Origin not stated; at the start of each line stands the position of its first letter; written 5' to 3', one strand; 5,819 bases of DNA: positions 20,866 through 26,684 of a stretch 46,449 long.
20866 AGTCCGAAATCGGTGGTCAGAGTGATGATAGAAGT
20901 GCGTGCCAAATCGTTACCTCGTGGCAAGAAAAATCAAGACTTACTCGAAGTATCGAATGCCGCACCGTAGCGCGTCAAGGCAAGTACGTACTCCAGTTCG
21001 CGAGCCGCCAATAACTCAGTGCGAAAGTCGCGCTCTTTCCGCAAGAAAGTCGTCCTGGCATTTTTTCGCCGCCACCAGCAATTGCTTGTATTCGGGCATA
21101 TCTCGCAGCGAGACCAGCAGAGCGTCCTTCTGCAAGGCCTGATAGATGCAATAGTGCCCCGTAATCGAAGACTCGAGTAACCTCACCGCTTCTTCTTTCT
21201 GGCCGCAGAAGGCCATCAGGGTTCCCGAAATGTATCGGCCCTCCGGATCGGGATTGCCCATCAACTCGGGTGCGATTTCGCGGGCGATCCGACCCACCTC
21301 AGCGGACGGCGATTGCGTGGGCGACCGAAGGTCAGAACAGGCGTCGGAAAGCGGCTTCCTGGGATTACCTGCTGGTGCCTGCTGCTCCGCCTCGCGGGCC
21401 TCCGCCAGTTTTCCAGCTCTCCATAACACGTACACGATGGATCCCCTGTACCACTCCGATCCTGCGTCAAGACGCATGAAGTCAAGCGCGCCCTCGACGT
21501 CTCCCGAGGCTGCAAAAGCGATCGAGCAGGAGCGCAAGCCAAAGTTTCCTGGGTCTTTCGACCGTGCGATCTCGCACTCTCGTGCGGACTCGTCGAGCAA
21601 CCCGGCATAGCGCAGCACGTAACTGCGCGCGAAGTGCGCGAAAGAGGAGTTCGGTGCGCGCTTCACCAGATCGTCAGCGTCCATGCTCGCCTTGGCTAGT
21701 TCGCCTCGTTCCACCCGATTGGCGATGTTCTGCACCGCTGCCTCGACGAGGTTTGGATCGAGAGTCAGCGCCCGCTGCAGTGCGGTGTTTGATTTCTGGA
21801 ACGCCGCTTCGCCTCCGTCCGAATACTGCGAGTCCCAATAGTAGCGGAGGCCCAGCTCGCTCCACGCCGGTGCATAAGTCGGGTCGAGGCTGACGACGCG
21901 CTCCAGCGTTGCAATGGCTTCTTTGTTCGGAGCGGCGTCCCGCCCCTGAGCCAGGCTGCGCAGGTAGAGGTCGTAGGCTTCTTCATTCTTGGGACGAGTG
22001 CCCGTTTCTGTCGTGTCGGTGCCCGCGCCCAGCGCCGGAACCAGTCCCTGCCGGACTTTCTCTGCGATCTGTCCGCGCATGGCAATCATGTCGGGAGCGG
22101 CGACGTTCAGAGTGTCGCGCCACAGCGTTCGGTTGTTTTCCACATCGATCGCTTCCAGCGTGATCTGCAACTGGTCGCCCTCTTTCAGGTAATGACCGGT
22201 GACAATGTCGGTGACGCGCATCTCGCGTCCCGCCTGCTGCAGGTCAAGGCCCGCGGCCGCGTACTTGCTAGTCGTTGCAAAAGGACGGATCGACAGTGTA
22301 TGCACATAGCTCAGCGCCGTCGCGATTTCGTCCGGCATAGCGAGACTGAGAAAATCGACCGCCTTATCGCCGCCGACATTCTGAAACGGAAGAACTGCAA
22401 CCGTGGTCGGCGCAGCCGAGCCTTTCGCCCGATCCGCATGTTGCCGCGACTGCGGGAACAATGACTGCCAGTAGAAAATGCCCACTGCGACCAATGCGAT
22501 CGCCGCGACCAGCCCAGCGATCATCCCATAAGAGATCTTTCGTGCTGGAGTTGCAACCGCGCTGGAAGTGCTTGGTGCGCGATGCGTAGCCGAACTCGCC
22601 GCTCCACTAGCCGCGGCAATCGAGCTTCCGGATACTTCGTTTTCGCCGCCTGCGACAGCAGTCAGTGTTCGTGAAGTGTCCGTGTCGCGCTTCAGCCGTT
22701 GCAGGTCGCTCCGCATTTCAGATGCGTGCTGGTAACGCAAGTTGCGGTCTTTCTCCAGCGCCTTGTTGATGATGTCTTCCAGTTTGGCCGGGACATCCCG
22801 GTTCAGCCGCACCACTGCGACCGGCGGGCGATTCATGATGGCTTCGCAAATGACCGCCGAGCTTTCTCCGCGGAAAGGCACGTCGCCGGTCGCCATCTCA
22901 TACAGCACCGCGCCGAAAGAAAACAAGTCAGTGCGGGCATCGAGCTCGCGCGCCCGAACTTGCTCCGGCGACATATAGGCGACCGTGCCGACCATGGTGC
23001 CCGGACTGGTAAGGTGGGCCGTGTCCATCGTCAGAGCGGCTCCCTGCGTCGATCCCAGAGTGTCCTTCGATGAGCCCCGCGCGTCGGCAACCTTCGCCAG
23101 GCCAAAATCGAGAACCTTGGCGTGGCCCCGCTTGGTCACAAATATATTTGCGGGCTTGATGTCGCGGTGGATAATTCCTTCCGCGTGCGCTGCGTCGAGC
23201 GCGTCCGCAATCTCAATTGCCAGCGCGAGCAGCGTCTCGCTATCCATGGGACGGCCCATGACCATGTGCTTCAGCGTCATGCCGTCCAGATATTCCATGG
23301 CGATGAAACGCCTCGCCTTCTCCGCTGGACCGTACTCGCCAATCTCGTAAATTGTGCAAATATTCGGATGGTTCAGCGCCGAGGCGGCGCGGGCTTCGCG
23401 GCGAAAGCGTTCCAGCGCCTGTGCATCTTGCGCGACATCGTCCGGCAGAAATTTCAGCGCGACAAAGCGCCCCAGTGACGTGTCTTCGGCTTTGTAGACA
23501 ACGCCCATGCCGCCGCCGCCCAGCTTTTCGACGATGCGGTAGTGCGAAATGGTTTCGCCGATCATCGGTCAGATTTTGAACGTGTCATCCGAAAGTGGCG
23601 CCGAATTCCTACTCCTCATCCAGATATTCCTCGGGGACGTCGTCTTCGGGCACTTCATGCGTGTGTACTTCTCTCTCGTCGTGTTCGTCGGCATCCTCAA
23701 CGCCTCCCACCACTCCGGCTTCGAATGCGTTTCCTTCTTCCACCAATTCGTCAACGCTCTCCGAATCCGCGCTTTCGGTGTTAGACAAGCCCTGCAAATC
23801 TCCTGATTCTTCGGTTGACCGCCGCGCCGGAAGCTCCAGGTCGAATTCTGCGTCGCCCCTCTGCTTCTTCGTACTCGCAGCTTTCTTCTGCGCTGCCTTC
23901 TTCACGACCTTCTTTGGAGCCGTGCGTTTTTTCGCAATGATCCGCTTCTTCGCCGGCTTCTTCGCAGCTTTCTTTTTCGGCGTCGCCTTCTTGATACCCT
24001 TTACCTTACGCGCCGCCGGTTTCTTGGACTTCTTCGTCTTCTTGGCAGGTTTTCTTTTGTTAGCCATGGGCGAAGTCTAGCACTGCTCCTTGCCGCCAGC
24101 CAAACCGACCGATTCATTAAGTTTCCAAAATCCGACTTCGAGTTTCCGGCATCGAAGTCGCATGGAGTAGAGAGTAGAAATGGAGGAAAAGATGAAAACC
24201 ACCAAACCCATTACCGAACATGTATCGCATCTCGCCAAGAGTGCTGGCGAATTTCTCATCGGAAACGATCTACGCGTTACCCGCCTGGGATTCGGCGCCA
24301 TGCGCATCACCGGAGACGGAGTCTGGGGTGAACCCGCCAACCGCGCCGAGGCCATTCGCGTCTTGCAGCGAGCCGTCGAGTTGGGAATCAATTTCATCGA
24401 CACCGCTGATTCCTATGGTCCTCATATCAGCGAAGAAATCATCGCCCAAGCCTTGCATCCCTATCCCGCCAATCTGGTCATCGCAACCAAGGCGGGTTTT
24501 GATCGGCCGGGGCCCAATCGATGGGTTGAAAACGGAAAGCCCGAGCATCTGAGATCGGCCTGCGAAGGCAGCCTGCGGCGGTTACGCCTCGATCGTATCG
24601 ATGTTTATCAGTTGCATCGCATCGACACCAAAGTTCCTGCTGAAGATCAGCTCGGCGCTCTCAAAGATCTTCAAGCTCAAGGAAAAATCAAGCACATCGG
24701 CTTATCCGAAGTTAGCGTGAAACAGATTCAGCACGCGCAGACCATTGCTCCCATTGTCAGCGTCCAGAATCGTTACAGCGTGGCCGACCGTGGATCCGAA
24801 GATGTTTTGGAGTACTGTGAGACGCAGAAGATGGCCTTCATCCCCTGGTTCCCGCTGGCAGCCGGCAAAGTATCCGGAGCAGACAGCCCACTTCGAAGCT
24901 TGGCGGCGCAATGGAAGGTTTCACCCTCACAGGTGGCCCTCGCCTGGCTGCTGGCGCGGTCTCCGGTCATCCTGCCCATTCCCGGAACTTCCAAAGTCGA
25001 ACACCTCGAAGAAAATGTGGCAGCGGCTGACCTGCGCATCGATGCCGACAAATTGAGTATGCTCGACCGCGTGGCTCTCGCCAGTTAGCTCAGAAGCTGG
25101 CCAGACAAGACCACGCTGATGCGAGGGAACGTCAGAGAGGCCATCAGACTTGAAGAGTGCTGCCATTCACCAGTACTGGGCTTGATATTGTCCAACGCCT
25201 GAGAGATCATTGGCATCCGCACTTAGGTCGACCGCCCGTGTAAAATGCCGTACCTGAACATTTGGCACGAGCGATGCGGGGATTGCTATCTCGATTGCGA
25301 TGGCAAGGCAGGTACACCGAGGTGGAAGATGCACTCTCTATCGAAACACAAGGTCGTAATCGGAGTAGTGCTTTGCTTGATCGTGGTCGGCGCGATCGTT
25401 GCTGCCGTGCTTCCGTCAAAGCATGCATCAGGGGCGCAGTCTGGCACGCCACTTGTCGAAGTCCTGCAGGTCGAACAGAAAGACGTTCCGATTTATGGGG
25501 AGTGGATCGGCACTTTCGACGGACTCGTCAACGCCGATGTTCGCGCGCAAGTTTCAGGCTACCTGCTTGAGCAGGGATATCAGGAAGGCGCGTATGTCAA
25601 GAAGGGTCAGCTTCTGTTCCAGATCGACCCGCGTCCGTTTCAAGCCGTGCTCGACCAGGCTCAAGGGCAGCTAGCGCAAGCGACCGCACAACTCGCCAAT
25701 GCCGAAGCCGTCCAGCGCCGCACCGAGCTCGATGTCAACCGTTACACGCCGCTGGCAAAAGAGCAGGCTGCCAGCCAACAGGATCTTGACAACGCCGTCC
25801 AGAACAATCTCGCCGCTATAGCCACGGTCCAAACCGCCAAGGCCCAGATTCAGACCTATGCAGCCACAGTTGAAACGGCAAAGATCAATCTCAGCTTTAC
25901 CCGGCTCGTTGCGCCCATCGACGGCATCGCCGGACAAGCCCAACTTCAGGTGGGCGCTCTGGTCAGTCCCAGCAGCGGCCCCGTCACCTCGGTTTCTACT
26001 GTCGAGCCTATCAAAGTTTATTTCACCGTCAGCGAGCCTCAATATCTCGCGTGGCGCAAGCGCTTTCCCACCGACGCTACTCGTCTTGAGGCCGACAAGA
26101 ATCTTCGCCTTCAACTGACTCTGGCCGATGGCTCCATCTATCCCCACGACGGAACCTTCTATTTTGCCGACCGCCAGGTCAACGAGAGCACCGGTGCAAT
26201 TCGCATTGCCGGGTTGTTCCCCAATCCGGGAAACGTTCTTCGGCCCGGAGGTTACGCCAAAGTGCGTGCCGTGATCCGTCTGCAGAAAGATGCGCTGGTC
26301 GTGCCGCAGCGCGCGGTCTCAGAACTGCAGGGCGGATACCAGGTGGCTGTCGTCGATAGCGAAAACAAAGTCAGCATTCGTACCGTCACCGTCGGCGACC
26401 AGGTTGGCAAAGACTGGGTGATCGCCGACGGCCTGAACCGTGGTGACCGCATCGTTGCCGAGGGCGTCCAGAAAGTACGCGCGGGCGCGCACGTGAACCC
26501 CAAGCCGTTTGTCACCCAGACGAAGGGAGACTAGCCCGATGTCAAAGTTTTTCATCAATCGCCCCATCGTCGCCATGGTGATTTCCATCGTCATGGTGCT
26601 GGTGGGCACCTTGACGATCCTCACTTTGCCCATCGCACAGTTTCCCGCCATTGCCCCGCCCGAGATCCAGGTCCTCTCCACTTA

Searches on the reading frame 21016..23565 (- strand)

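Call 9: search_protein_families(library=pfam, proteins=[window:21016-23565:-])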
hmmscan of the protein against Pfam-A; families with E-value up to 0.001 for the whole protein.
window:21016-23565:- (849 aa): 7 families
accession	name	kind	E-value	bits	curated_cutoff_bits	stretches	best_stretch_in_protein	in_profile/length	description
PF00069.31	Pkinase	-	6.9e-48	163.8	31.7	1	9-280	1-254/263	Protein kinase domain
PF07714.23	PK_Tyr_Ser-Thr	-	1.3e-29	103.8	23.1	1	11-279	3-250/258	Protein tyrosine and serine/threonine kinase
PF01636.29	APH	-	2.8e-09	37.6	23.2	1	119-162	154-202/239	Phosphotransferase enzyme family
PF03109.22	ABC1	-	5.3e-07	29.5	22.9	1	44-161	110-218/244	ABC1 atypical kinase-like domain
PF13414.12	TPR_11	-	5.5e-06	26.4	26.8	0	548-576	11-39/42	TPR repeat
PF22316.2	ABhydrolase-like_N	-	0.00019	21.7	27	1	782-835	45-100/106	A/B hydrolase-like, N-terminal domain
PF14531.12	Kinase-like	-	0.0004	20.2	25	1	109-277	146-289/289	Kinase-like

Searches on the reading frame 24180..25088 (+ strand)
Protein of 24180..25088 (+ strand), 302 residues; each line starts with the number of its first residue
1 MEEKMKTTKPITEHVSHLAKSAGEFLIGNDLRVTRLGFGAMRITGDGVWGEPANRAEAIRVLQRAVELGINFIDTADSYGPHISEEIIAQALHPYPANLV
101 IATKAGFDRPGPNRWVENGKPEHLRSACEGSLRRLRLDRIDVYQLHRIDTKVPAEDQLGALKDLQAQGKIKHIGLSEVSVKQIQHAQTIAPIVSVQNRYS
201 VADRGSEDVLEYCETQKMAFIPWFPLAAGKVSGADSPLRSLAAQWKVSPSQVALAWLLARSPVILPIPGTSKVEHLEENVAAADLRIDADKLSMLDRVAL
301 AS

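Call 9: search_protein_families(library=pfam, proteins=[window:24180-25088:+])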
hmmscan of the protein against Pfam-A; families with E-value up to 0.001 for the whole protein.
window:24180-25088:+ (302 aa): 1 family
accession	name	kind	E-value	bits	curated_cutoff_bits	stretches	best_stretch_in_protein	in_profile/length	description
PF00248.27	Aldo_ket_red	-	3.2e-73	246.8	24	1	35-298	1-289/291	Aldo/keto reductase family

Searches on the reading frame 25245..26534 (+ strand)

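Call 9: search_protein_families(library=pfam, proteins=[window:25245-26534:+])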
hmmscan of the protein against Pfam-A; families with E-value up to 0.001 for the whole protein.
window:25245-26534:+ (429 aa): 3 families
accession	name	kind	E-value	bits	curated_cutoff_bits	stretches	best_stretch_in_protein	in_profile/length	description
PF16576.10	HlyD_D23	-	7.6e-08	32.3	30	0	165-338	68-214/214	Barrel-sandwich domain of CusB or HlyD membrane-fusion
PF13437.12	HlyD_3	-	1.6e-07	32.5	22.2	0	99-149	2-55/106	HlyD family secretion protein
PF13533.13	Biotin_lipoyl_2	-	8.9e-05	22.7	29.8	1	99-128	3-32/32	Biotin-lipoyl like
